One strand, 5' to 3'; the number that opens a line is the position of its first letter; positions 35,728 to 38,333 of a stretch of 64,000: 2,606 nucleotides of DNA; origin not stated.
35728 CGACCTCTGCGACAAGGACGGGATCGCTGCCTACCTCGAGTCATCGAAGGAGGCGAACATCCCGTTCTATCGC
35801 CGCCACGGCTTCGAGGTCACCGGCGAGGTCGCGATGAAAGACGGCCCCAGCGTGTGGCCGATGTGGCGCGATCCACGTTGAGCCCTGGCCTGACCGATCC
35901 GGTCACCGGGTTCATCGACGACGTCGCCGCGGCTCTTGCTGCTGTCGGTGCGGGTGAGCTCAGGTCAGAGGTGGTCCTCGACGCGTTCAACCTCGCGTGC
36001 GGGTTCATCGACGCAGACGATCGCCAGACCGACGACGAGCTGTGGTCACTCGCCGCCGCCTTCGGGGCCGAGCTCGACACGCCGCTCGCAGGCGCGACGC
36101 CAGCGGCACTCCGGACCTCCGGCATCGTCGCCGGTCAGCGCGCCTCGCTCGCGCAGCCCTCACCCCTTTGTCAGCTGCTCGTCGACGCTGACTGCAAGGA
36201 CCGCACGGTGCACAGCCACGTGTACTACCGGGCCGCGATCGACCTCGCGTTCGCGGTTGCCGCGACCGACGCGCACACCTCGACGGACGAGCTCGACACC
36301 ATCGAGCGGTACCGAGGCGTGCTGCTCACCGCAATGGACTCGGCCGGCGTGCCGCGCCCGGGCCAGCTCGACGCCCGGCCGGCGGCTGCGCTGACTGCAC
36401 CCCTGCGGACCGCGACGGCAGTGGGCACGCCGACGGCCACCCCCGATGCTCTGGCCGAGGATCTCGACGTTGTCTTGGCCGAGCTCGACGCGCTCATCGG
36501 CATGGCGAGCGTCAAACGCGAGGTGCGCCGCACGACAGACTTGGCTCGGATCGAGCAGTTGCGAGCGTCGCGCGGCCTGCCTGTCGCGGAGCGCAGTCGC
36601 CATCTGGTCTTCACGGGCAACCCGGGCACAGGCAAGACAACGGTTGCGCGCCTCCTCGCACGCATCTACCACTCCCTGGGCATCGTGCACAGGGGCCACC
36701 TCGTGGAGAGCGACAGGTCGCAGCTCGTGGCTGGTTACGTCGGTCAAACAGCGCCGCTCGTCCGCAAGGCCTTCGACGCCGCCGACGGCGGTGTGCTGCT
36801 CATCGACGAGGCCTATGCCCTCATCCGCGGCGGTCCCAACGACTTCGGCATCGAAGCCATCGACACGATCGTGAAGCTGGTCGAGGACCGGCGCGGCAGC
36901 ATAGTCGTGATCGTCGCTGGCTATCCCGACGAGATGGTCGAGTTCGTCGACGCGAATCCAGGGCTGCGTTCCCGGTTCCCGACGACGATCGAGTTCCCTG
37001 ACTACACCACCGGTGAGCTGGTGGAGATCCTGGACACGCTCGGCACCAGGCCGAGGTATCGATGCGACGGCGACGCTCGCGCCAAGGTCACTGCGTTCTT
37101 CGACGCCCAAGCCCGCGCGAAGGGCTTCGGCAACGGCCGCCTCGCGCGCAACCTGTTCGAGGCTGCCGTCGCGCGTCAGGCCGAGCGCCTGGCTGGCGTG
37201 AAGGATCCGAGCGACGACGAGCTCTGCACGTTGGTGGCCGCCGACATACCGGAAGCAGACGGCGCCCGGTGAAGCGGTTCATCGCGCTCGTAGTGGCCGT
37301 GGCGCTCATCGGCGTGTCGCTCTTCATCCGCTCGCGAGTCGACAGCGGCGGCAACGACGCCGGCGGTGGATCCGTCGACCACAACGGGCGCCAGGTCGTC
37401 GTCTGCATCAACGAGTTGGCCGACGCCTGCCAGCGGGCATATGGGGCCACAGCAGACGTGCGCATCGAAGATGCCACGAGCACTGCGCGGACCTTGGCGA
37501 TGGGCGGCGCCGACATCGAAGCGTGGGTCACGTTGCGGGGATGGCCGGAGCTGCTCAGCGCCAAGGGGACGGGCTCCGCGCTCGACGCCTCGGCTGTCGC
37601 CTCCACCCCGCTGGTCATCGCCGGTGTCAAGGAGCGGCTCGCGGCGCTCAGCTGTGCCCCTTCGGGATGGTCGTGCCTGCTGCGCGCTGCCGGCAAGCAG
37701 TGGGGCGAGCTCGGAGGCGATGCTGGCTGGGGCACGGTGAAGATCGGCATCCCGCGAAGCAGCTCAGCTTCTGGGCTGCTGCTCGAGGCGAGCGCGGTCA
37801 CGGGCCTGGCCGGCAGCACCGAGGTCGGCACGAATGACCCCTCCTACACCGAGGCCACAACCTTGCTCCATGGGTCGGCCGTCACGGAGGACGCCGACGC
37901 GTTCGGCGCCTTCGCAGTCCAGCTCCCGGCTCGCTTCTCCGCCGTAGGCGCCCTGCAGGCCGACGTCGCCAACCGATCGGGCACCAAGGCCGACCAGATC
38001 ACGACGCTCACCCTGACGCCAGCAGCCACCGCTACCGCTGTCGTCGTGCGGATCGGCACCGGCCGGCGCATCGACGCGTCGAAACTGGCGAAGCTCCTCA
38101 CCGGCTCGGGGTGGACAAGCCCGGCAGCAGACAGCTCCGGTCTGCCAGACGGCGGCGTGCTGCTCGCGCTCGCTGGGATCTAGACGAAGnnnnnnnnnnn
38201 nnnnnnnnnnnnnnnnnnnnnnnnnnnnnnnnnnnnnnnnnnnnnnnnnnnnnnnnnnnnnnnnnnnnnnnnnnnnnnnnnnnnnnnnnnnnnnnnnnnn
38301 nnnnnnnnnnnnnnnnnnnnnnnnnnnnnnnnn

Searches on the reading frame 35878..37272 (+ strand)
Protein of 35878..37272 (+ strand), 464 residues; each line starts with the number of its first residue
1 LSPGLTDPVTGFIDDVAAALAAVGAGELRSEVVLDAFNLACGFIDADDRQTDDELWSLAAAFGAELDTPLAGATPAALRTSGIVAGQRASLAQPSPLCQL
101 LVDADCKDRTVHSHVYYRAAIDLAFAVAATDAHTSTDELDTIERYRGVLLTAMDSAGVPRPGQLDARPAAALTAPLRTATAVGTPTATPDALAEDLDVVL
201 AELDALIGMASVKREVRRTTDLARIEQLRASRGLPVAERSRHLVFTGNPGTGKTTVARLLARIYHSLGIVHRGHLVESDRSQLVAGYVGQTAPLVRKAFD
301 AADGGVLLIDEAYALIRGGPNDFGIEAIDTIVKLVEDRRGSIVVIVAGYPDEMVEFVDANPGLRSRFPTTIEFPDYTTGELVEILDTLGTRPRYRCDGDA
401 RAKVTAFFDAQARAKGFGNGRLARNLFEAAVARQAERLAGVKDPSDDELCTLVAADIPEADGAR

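Call 3: search_protein_families(library=pfam, proteins=[window:35878-37272:+], max_evalue=0.01)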
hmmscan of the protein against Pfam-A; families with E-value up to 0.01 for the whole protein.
window:35878-37272:+ (464 aa): 10 families
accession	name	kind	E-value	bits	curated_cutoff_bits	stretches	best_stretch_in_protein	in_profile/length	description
PF17866.7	AAA_lid_6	-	4.2e-17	62.4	24.3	1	399-457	2-60/60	AAA lid domain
PF00004.35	AAA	-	7.4e-15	56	21.2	1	244-374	2-130/131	ATPase family associated with various cellular activities (AAA)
PF13401.12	AAA_22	-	7.1e-07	30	27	1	240-350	5-124/130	AAA domain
PF20720.3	nSTAND3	-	0.00011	22.4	27.2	1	237-268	14-45/155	Novel STAND NTPase 3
PF13191.12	AAA_16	-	0.00015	22.8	32.6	1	226-300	10-84/167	AAA ATPase domain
PF13604.12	AAA_30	-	0.00054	20.2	27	1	236-312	14-97/191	AAA domain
PF01078.27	Mg_chelatase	-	0.00083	19.2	20.3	1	226-300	7-79/207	Magnesium chelatase, subunit ChlI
PF13238.12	AAA_18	-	0.0032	18.4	29.4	1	245-264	3-22/128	AAA domain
PF13521.12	AAA_28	-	0.0035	18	27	1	244-263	3-22/164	AAA domain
PF07728.20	AAA_5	-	0.0048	17.3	22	0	242-264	1-23/139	AAA domain (dynein-related subfamily)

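Call 5: search_protein_families(library=ncbifam, proteins=[window:35878-37272:+], max_evalue=0.01)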
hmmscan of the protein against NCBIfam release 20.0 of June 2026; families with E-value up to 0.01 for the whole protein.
window:35878-37272:+ (464 aa): 17 families
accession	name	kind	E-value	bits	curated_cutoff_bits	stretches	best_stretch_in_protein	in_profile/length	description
TIGR02881.1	spore_V_K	equivalog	1.9e-80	269.7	422.95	1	200-457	2-261/261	stage V sporulation protein K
TIGR03922.1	T7SS_EccA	equivalog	1.7e-66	225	466.65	1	196-458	268-549/557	type VII secretion AAA-ATPase EccA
TIGR02880.1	cbbX_cfxQ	equivalog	1.6e-64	217.9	459.25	1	196-457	13-278/284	CbbX protein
NF042959.1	IteA_antiphage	equivalog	2.3e-06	27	510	1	239-324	124-206/367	anti-phage ATPase IteA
NF003069.1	PRK03992.1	subfamily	6.2e-05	22.3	500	1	242-314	167-235/379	proteasome-activating nucleotidase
NF047748.1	PrtsmActNtasePan1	equivalog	0.00026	20.1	750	1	206-374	150-317/405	proteasome-activating nucleotidase Pan1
TIGR01242.2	TIGR01242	subfamily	0.00033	19.7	500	1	242-311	150-215/362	proteasome-activating nucleotidase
NF003229.0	PRK04195.1-5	equivalog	0.00058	18.7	280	1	240-400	44-189/413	replication factor C large subunit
TIGR01448.2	helicase_RecD2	equivalog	0.00065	18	500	1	239-268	330-359/713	SF1B family DNA helicase RecD2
NF000868.0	PRK00080.1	equivalog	0.00069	18.6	282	0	238-265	49-76/330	Holliday junction branch migration DNA helicase RuvB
TIGR02928.1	TIGR02928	subfamily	0.00074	18.5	181.3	0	363-431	186-252/366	orc1/cdc6 family replication initiation protein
NF047747.1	PrtsmActNtasePan2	equivalog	0.001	18.4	700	1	208-386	155-332/397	proteasome-activating nucleotidase Pan2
TIGR00635.1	ruvB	equivalog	0.0016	17.6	299.05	1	237-275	27-66/305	Holliday junction branch migration DNA helicase RuvB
NF001679.0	PRK00440.1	equivalog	0.0019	17.3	303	1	241-262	40-61/322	replication factor C small subunit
NF010335.0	PRK13764.1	equivalog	0.0032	16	340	1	237-302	260-323/613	ATPase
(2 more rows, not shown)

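Call 23: find_homologous_proteins(query=window:35878-37269:+, max_evalue=0.00001)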
Query window:35878-37269:+ (464 aa): 7998 proteins with E <= 0.00001 among 8000 candidates; the best 120 are listed.
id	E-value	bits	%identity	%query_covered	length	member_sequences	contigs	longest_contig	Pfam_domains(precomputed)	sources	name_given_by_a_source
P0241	1.2e-296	1001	100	100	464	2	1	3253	PF17866.9,PF00004.36,PF13401.13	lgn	-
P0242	2.3e-216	737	74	99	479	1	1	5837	PF17866.9,PF00004.36,PF13191.13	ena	-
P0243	3.4e-210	716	74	97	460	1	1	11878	PF17866.9,PF00004.36,PF13401.13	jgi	-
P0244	1.5e-204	698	73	99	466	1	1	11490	PF17866.9,PF00004.36,PF13401.13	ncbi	ncbi:MAG: AAA family ATPase [Acidimicrobiales bacterium]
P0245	5.0e-189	647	65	99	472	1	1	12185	PF17866.9,PF00004.36,PF13401.13,PF20720.4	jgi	jgi:hypothetical protein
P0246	8.7e-188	643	66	99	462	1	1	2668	PF17866.9,PF00004.36,PF13401.13,PF20720.4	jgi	-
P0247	4.6e-186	637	64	99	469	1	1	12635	PF17866.9,PF00004.36,PF13401.13,PF20720.4,PF13191.13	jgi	jgi:hypothetical protein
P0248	9.7e-186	636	64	99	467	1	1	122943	PF17866.9,PF00004.36,PF13401.13,PF20720.4,PF13191.13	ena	-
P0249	8.8e-183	626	64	99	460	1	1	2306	PF17866.9,PF00004.36,PF13401.13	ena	-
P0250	5.8e-182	623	65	99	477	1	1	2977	PF17866.9,PF00004.36,PF13401.13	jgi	jgi:hypothetical protein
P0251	2.5e-181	621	65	99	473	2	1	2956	PF17866.9,PF00004.36,PF13401.13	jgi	jgi:hypothetical protein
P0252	1.1e-180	619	65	99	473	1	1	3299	PF17866.9,PF00004.36,PF13401.13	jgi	jgi:energy-coupling factor transporter ATP-binding protein EcfA2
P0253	2.3e-180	618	-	-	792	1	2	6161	PF13086.13,PF13604.13,PF00493.30,PF00004.36,PF13401.13,PF13238.13,PF07728.21,PF00931.29,PF13191.13,PF06414.19,PF07724.21,PF24883.3,PF13521.13,PF09848.16,PF01057.24,PF03266.22,PF01443.25,PF13245.13,PF08433.17,PF05496.19,PF06309.18,PF01583.27,PF01695.24,PF00158.33,PF00005.34,PF07726.18,PF12775.14,PF17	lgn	-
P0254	5.4e-180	617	65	99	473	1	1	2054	PF17866.9,PF00004.36,PF13401.13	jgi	jgi:energy-coupling factor transporter ATP-binding protein EcfA2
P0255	3.0e-179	614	64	99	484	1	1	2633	PF17866.9,PF00004.36,PF13401.13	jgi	jgi:hypothetical protein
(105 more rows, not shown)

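Call 36: predict_structure(alignment_id=A3)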
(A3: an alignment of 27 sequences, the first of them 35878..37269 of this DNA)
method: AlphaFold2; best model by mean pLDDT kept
length: 464 residues; sequences in the alignment: 27
mean_pLDDT: 82.7   pTM: 0.61
mean pLDDT of the five models: 82.7, 82.4, 82.0, 81.4, 81.1
residues with pLDDT >= 90: 171; 70-90: 234; 50-70: 28; < 50: 31
segments of 3 or more residues with pLDDT < 50: 164-189, 462-464
pLDDT, mean of each block of 10 residues (from residue 1): 75 90 85 94 89 89 76 85 90 94 90 91 87 75 92 89 46 27 35 81 89 89 84 77 89 92 90 85 73 88 91 73 78 87 90 83 84 90 89 91 92 67 90 93 91 92 46
secondary structure, 60 per line:
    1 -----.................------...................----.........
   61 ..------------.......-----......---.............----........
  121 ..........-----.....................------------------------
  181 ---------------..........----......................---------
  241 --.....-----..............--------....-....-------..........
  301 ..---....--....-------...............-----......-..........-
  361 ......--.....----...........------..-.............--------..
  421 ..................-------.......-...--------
elements in order: H6-22 H29-47 H52-62 H75-81 H87-92 H96-108 H113-130 H136-156 H196-205 H210-231 E243-247 H253-266 E275-278 H280-283 H291-302 E306-309 H312-315 H323-337 E343-348 H350-359 H361-366 E369-373 H378-388 H398-410 H419-438 H446-450

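Call 43: fold_search(model_id=the predicted structure, library=pdb)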
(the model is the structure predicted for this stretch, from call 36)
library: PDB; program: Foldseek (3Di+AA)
matches with E <= 10: 1216; with E <= 0.001: 574
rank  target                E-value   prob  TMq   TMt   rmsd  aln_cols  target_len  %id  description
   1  3syk_B                1.7e-18  1.00  0.48  0.74   3.9       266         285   42  Crystal structure of the AAA+ protein CbbX, selenomethionine structure (released 2011-11-09)
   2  3syk_A                2.6e-18  1.00  0.49  0.76  10.8       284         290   40  Crystal structure of the AAA+ protein CbbX, selenomethionine structure (released 2011-11-09)
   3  3syl_B                4.5e-18  1.00  0.47  0.73   4.0       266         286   42  Crystal structure of the AAA+ protein CbbX, native structure (released 2011-11-09)
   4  3zuh_A                1.2e-17  1.00  0.49  0.77   3.6       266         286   42  Negative stain EM Map of the AAA protein CbbX, a red-type Rubisco activase from R. sphaeroides (released 2011-11-09)
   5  4i63_E                1.3e-07  1.00  0.41  0.57   6.4       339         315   19  Crystal Structure of E-R ClpX Hexamer (released 2013-05-15)
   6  3hws_A                2.7e-07  1.00  0.41  0.56   6.4       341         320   20  Crystal structure of nucleotide-bound hexameric ClpX (released 2009-11-24)
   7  4i5o_E                2.9e-07  1.00  0.42  0.58   6.0       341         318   19  Crystal Structure of W-W-R ClpX Hexamer (released 2013-05-15)
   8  4i5o_C                3.3e-07  1.00  0.36  0.49   7.8       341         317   19  Crystal Structure of W-W-R ClpX Hexamer (released 2013-05-15)
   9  4i34_A                3.9e-07  1.00  0.41  0.57   5.6       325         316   19  Crystal Structure of W-W-W ClpX Hexamer (released 2013-05-15)
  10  3j3s_A                6.0e-07  1.00  0.35  0.22  22.8       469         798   18  Structural dynamics of the MecA-ClpC complex revealed by cryo-EM (released 2013-05-15)
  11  9a66_A                6.3e-07  1.00  0.38  0.23  23.0       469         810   19  Integrative model of CLPC-CLPP by crosslinking MS and deep learning (released 2024-09-18)
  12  4i34_B                6.5e-07  1.00  0.40  0.57   5.7       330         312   19  Crystal Structure of W-W-W ClpX Hexamer (released 2013-05-15)
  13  3hte_A                7.1e-07  1.00  0.40  0.55   6.5       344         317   18  Crystal structure of nucleotide-free hexameric ClpX (released 2009-11-24)
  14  4i4l_A                7.4e-07  1.00  0.40  0.58   6.0       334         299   20  Crystal Structure of Nucleotide-Bound W-W-W ClpX Hexamer (released 2013-05-15)
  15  9e8n_F                9.6e-07  1.00  0.37  0.45   5.4       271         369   20  Nub1/Fat10-processing human 26S proteasome bound to Txnl1 with Rpt3 at top of spiral staircase (locally refined on the (released 2024-12-04)
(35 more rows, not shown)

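Call 74: search_protein_families(library=padloc, proteins=[window:35878-37272:+], max_evalue=0.001)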
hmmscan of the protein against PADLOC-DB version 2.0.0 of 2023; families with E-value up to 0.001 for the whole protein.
window:35878-37272:+ (464 aa): 5 families
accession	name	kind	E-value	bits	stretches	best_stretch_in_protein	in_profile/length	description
PDLC02196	IetA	-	5e-07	27.5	1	238-323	120-202/374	-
PDLC02195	IetA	-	2e-05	22.1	1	238-324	135-218/395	-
PDLC00915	TRIP13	-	2.2e-05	22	1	243-300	66-123/302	TRIP13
PDLC04232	IetA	-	3.1e-05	21.6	1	223-314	103-185/330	-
PDLC04140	mad8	-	0.00017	19.2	0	239-261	26-48/314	mads_8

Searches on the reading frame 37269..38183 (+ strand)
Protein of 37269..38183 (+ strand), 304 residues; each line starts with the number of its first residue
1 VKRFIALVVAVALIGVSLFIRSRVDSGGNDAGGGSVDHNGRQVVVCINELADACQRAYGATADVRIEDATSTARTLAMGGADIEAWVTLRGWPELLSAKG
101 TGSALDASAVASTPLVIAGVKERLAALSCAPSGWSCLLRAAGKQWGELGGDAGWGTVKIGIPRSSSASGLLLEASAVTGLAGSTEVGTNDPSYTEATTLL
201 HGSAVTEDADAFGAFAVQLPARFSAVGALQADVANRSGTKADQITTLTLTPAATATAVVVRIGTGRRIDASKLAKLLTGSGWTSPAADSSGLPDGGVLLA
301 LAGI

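Call 3: search_protein_families(library=pfam, proteins=[window:37269-38183:+], max_evalue=0.01)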
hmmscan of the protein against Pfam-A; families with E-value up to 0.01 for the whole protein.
window:37269-38183:+ (304 aa): 1 family
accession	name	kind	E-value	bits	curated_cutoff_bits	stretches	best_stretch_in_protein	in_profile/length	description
PF13531.11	SBP_bac_11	-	0.00019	21.7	25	1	47-196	13-129/227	Bacterial extracellular solute-binding protein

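Call 5: search_protein_families(library=ncbifam, proteins=[window:37269-38183:+], max_evalue=0.01)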
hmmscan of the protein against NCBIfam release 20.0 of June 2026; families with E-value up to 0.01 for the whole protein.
window:37269-38183:+ (304 aa): 0 families

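Call 74: search_protein_families(library=padloc, proteins=[window:37269-38183:+], max_evalue=0.001)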
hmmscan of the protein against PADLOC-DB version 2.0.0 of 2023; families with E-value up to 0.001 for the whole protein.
window:37269-38183:+ (304 aa): 0 families
